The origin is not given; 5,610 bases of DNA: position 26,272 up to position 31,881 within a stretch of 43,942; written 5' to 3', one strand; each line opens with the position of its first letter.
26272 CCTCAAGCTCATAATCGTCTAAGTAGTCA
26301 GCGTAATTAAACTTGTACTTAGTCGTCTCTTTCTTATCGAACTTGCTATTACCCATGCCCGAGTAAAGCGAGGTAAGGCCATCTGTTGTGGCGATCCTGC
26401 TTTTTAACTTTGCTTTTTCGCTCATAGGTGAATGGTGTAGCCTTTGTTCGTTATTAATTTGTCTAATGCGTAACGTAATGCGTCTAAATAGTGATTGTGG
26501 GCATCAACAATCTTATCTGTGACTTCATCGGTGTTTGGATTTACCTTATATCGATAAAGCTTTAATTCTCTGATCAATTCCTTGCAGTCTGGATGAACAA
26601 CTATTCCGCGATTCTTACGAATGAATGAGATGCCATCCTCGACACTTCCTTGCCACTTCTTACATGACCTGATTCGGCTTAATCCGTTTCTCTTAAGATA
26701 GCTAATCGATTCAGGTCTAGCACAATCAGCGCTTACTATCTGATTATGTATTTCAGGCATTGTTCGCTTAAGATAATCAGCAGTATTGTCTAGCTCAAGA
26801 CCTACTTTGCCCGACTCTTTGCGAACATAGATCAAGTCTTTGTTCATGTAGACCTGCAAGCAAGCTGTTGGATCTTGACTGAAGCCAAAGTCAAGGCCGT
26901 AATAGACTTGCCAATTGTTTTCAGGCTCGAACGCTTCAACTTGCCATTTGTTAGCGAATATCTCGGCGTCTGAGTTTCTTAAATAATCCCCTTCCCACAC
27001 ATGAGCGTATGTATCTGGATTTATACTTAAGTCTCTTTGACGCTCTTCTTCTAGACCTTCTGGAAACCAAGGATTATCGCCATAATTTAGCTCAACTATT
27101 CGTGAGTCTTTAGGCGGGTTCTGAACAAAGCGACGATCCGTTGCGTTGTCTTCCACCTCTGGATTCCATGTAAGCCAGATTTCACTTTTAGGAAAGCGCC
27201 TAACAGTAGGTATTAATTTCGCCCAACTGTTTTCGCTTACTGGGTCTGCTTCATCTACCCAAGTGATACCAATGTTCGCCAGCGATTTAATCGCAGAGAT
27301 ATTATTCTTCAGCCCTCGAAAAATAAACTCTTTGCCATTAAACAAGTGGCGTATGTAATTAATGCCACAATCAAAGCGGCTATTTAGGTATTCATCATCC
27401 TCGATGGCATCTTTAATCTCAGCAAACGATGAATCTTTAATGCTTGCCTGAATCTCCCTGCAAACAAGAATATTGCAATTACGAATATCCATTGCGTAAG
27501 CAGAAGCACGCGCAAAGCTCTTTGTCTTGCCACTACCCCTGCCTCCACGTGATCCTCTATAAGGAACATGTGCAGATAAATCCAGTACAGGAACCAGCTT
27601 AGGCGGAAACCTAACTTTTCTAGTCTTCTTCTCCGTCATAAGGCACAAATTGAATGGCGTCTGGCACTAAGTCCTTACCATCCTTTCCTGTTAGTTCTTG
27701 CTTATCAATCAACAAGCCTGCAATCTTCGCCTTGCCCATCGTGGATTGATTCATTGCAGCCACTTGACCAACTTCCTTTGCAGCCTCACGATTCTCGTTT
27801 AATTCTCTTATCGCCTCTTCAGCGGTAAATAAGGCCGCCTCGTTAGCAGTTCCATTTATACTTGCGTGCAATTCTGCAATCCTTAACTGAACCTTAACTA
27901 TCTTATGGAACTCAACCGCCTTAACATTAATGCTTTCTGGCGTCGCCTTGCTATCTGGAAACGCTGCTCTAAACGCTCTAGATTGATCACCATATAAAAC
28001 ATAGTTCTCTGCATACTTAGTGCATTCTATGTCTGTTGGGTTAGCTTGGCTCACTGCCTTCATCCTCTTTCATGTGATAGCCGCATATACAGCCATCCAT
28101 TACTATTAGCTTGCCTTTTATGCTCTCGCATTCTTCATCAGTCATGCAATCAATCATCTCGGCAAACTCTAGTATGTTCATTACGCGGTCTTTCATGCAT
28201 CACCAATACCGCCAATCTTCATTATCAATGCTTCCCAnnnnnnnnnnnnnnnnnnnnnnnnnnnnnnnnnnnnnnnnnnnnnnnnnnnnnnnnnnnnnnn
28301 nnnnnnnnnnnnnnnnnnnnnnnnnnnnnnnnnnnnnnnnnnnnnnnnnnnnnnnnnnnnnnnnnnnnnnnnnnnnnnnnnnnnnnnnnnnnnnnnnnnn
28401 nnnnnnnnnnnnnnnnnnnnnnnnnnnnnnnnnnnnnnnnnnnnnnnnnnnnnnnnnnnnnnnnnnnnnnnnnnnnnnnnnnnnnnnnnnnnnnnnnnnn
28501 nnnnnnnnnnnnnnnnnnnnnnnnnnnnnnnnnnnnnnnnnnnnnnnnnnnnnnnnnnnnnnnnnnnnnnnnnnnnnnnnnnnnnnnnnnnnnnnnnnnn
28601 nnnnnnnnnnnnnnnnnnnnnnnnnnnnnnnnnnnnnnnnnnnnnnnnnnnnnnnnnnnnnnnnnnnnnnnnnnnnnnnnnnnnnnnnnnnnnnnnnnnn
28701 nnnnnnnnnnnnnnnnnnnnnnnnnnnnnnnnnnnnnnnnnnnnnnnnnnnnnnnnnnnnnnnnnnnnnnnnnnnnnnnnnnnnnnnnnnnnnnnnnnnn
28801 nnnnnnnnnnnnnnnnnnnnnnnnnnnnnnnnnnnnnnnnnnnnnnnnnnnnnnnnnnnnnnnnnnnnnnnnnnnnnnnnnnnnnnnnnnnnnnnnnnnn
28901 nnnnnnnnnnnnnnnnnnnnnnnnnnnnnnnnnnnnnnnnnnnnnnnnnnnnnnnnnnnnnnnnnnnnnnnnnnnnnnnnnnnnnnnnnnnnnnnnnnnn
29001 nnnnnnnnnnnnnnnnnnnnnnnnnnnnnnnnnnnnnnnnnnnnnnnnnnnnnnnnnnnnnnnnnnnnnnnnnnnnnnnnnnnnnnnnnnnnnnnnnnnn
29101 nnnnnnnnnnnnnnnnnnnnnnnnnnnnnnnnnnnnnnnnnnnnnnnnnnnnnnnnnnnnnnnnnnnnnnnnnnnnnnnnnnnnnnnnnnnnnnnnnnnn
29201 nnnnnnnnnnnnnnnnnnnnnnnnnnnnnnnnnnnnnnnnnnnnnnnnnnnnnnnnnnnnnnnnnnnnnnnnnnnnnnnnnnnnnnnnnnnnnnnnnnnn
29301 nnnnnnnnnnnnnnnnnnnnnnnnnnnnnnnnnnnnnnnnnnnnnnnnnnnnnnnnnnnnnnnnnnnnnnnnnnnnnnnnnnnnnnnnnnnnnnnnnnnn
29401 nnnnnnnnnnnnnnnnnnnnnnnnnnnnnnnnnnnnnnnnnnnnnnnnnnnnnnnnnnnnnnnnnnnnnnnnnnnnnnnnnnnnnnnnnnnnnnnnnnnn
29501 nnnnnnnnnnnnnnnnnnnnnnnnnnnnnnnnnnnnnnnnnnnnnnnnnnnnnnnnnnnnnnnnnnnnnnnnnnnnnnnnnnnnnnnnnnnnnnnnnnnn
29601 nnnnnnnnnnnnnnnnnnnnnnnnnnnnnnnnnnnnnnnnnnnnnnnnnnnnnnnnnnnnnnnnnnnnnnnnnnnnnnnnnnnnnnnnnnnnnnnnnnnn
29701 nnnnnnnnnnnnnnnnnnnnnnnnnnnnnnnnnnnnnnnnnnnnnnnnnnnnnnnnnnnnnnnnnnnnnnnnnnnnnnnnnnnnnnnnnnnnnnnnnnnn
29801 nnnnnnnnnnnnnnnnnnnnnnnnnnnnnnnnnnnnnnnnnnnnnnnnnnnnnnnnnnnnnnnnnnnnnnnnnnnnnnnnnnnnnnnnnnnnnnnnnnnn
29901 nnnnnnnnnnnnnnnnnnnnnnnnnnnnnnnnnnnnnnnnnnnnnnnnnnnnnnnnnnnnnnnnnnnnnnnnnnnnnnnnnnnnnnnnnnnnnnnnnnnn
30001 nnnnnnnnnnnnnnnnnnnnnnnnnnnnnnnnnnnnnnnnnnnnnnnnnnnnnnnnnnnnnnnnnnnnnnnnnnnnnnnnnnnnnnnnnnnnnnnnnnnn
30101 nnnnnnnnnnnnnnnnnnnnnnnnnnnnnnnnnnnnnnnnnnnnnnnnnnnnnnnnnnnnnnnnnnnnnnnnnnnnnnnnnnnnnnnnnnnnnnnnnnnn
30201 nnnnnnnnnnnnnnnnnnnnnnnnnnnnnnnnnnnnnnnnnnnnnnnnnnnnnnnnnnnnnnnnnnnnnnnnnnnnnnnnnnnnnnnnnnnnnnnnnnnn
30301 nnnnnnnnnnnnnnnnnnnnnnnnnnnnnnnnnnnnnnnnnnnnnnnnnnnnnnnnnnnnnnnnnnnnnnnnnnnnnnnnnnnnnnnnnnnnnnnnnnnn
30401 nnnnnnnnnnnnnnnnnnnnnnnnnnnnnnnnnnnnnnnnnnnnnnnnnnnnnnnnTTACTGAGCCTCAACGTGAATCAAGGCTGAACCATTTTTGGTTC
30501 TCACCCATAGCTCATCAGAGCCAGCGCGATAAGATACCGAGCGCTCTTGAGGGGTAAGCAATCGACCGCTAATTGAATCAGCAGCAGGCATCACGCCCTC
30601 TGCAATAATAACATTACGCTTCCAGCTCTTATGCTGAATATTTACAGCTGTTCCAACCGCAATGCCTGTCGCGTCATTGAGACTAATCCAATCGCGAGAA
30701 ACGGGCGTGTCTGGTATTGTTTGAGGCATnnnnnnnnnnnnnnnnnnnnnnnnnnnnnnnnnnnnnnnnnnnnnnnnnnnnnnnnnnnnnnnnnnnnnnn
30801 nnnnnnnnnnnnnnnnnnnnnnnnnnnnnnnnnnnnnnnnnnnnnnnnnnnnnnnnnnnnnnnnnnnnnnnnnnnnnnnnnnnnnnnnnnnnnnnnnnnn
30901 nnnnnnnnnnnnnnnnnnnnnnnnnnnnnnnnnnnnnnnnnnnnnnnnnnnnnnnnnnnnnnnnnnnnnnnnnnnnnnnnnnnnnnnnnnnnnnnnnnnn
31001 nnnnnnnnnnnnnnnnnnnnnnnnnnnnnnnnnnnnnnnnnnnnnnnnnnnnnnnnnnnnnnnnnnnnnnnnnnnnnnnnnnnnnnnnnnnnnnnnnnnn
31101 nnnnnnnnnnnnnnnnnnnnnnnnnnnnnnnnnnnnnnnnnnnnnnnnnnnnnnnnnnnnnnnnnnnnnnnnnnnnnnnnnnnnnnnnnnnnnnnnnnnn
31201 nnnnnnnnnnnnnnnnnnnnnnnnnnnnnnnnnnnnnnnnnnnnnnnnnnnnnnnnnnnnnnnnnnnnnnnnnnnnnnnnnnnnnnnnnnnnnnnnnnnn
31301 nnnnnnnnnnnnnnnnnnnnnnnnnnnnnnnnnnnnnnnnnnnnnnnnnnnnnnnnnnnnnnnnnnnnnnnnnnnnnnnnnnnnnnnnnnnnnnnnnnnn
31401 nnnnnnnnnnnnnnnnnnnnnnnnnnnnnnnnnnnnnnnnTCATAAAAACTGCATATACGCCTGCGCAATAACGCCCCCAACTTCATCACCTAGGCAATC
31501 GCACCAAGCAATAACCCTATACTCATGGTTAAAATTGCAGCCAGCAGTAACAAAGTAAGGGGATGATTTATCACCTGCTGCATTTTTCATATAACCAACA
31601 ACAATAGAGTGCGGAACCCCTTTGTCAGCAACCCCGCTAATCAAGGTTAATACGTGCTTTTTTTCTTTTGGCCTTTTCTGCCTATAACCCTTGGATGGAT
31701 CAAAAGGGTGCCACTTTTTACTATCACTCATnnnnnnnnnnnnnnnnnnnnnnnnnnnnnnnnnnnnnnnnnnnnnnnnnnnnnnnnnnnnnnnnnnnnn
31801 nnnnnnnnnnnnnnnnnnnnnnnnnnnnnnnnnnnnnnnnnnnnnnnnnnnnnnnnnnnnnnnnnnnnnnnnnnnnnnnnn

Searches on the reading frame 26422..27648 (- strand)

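Call 12: search_protein_families(library=phrogs, proteins=[window:26422-27648:-], max_evalue=0.01)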
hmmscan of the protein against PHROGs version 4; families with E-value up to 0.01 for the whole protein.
window:26422-27648:- (408 aa): 7 families
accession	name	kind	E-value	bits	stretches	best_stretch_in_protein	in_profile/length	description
phrog_3717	-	head and packaging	2.8e-64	218.2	1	26-264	21-268/277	terminase large subunit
phrog_2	-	head and packaging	1.1e-54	187.5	1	23-401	275-595/807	terminase large subunit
phrog_6672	-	head and packaging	4.1e-41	140.9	1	273-403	7-134/145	terminase large subunit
phrog_5653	-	head and packaging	8.1e-31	108.3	1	235-402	19-184/199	terminase large subunit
phrog_10250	-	head and packaging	3.4e-09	37.8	1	242-402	40-219/228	terminase large subunit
phrog_8711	-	head and packaging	1e-05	26.6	1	30-84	27-82/89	terminase large subunit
phrog_18557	-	head and packaging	0.0038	18.3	1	334-402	9-77/88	terminase large subunit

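Call 13: search_protein_families(library=pfam, proteins=[window:26422-27648:-], max_evalue=0.01)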
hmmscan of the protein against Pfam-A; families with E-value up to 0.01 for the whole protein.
window:26422-27648:- (408 aa): 4 families
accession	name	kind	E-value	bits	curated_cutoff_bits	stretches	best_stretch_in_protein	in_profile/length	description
PF04466.19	Terminase_3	-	2.6e-28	99.4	23.2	1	34-220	8-200/201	Phage terminase large subunit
PF17288.8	Terminase_3C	-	6.6e-20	72.5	26.7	1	253-396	1-154/155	Terminase RNAseH like domain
PF17289.8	Terminase_6C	-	0.00076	19.9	22.6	1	343-397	104-154/155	Terminase RNaseH-like domain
PF03237.21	Terminase_6N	-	0.0011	19.1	22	1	35-235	4-212/215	Terminase large subunit, T4likevirus-type, N-terminal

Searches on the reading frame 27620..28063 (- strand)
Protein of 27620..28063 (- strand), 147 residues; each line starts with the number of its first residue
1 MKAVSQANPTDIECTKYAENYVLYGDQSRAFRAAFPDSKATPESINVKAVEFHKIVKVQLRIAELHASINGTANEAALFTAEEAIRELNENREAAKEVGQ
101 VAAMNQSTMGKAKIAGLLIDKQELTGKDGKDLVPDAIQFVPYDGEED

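Call 12: search_protein_families(library=phrogs, proteins=[window:27620-28063:-], max_evalue=0.01)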
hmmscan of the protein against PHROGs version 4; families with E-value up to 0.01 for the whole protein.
window:27620-28063:- (147 aa): 1 family
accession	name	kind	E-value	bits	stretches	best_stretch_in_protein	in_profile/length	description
phrog_51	-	head and packaging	4.7e-06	27.5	1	16-105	95-179/261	terminase small subunit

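Call 13: search_protein_families(library=pfam, proteins=[window:27620-28063:-], max_evalue=0.01)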
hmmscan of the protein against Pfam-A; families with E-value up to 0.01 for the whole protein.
window:27620-28063:- (147 aa): 0 families

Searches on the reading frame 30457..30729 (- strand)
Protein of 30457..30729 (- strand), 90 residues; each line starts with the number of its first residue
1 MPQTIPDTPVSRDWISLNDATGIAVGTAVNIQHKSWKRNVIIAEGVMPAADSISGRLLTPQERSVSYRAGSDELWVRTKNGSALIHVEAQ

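Call 12: search_protein_families(library=phrogs, proteins=[window:30457-30729:-], max_evalue=0.01)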
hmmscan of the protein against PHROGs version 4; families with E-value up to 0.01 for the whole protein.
window:30457-30729:- (90 aa): 1 family
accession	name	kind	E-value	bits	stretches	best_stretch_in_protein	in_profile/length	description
phrog_4770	-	unknown function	2.2e-18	67.4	1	1-88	1-92/94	-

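Call 13: search_protein_families(library=pfam, proteins=[window:30457-30729:-], max_evalue=0.01)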
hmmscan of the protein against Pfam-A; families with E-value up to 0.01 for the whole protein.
window:30457-30729:- (90 aa): 0 families

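Call 15: find_related_loci(query=window:30457-30729:-, collection=viral_contigs, flank=4000)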
Query window:30457-30729:- (90 aa) in viral_contigs; peptide patterns used: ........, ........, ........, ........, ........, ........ (x = any residue, [..] = any of these).
16 stretches matched a pattern, but none encodes a relative of the query by tblastn (E <= 1e-3).

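Call 17: find_encoding_contigs(protein=window:30457-30729:-, flank=3000, max_places=10)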
Protein window:30457-30729:- (90 aa): 1 contig read that carries it; 1 place shown.
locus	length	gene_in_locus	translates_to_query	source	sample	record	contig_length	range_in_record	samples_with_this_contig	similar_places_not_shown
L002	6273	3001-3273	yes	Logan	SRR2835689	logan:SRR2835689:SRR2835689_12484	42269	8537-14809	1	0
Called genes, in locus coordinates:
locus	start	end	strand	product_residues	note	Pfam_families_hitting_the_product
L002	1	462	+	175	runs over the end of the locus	-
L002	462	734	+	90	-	-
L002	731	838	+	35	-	-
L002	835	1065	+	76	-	-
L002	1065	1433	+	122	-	-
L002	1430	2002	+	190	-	-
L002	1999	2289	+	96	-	-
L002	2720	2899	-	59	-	-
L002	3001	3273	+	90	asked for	-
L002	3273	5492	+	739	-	-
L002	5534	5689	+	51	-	-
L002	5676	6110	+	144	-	-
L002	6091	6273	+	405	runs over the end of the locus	PF04466:Terminase_3, PF17288:Terminase_3C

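Call 27: search_dna_similar(query=window:30457-30729:-, collection=phages, mode=protein, max_rows=40, max_evalue=0.001)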
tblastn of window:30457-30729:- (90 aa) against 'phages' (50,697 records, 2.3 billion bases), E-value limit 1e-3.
Records with a match: 23; places in all: 23; records where one place covers at least 80% of the query: 22.
Best place of each record, by identity: <60% 23.
By first word of the organism name: Vibrio 12; Aeromonas 4; Pseudoalteromonas 3; Pseudomonas 3; Pseudaeromonas 1.
By host as written in the record: - 8; Vibrio natriegens 2; Aeromonas hydrophila 2; Pseudoalteromonas marina 2; Pseudomonas syringae pv. avii 2; Aeromonas hydrophila BIOTECH 10089 1; Aeromonas sp. 1; Pseudaeromonas pectinilytica strain KR2-7 1; and 4 more.
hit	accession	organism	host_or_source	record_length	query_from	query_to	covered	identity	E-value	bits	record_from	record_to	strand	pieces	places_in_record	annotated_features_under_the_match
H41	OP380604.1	Aeromonas phage avDM12-TAAL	Aeromonas hydrophila BIOTECH 10089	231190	1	87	97%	40.0%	9e-10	59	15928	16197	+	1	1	hypothetical protein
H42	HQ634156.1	Vibrio phage PWH3a-P1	Vibrio natriegens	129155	5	88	93%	36.7%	5e-5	45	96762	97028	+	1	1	hypothetical protein (x2)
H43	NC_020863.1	Vibrio phage PWH3a-P1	Vibrio natriegens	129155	5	88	93%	36.7%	5e-5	45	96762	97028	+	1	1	hypothetical protein (x2)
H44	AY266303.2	Aeromonas phage Aeh1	Aeromonas hydrophila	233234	1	87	97%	34.8%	4e-7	51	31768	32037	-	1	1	hypothetical protein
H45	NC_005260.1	Aeromonas phage Aeh1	Aeromonas hydrophila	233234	1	87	97%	34.8%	4e-7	51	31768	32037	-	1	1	hypothetical protein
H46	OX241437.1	Vibrio phage 424E50-1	Seawater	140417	4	88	94%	35.5%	8e-9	56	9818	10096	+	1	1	conserved hypothetical protein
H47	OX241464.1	Vibrio phage 277E43-1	Seawater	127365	1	83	92%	36.0%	1e-6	50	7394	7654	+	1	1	conserved hypothetical protein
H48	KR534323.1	Pseudoalteromonas phage H101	Pseudoalteromonas marina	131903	1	88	98%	33.3%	8e-6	47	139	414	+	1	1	hypothetical protein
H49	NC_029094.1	Pseudoalteromonas phage H101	Pseudoalteromonas marina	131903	1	88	98%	33.3%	8e-6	47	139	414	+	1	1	hypothetical protein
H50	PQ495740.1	Aeromonas phage PhAER-3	Aeromonas sp.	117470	1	78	87%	37.0%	2e-8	55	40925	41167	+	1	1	hypothetical protein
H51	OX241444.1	Vibrio phage 496E54-1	Seawater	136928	1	75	83%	38.3%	6e-6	48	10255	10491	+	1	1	conserved hypothetical protein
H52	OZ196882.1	Vibrio phage PS17B-2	Seawater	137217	1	75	83%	38.3%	6e-6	48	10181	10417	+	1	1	hypothetical protein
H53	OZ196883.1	Vibrio phage 5P1c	Seawater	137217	1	75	83%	38.3%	6e-6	48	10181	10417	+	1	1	hypothetical protein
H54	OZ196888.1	Vibrio phage 5P1b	Seawater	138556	1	75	83%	38.3%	6e-6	48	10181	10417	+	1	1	hypothetical protein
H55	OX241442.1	Vibrio phage 495E54-1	Seawater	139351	1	75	83%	38.3%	6e-6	48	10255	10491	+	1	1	conserved hypothetical protein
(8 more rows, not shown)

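Call 32: find_homologous_proteins(query=window:30457-30729:-)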
Query window:30457-30729:- (90 aa): 2 proteins with E <= 0.001 among 2 candidates.
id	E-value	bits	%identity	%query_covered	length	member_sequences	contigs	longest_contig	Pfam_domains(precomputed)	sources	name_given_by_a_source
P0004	3.8e-52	192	100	100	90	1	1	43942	-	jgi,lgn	-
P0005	4.8e-38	147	78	100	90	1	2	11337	-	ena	-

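Call 33: find_encoding_contigs(protein=P0005, flank=5000, max_places=10)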
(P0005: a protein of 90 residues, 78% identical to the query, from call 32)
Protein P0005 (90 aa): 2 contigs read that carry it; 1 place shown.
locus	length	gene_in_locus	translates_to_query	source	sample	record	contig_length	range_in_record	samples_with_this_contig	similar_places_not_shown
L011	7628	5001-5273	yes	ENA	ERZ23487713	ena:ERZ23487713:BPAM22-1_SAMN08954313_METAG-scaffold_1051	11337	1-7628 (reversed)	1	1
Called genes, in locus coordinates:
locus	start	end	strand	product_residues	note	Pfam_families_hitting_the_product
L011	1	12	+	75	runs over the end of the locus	-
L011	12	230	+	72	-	-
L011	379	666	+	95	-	-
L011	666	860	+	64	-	-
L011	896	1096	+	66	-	-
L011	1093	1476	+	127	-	-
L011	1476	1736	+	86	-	-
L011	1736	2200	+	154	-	PF07105:DUF1367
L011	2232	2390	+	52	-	-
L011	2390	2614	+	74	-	-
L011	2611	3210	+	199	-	PF05766:NinG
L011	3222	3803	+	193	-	-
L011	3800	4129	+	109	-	-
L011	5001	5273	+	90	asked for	-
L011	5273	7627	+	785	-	?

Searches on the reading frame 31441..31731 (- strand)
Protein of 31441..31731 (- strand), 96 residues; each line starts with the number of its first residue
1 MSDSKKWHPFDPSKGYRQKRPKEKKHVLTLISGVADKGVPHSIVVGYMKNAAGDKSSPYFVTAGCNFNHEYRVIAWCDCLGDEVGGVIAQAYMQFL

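Call 12: search_protein_families(library=phrogs, proteins=[window:31441-31731:-], max_evalue=0.01)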
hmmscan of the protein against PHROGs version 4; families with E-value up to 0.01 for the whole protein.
window:31441-31731:- (96 aa): 0 families

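Call 13: search_protein_families(library=pfam, proteins=[window:31441-31731:-], max_evalue=0.01)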
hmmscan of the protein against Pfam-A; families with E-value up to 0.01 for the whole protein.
window:31441-31731:- (96 aa): 0 families

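Call 16: find_encoding_contigs(protein=window:31441-31731:-, flank=3000, max_places=10)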
Protein window:31441-31731:- (96 aa): 1 contig read that carries it; 1 place shown.
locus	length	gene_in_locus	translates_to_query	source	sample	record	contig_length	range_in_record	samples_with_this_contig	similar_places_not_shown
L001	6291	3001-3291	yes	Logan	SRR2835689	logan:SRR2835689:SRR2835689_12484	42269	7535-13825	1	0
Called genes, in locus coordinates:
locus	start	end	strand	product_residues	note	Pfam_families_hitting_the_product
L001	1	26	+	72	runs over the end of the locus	-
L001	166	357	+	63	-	-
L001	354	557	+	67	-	-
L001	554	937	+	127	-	-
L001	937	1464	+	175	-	-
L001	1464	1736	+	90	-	-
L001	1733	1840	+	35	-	-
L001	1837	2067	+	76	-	-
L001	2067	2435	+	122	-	-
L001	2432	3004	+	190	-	-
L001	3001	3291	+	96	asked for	-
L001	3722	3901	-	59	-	-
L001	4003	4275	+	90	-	-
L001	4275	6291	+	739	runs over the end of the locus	-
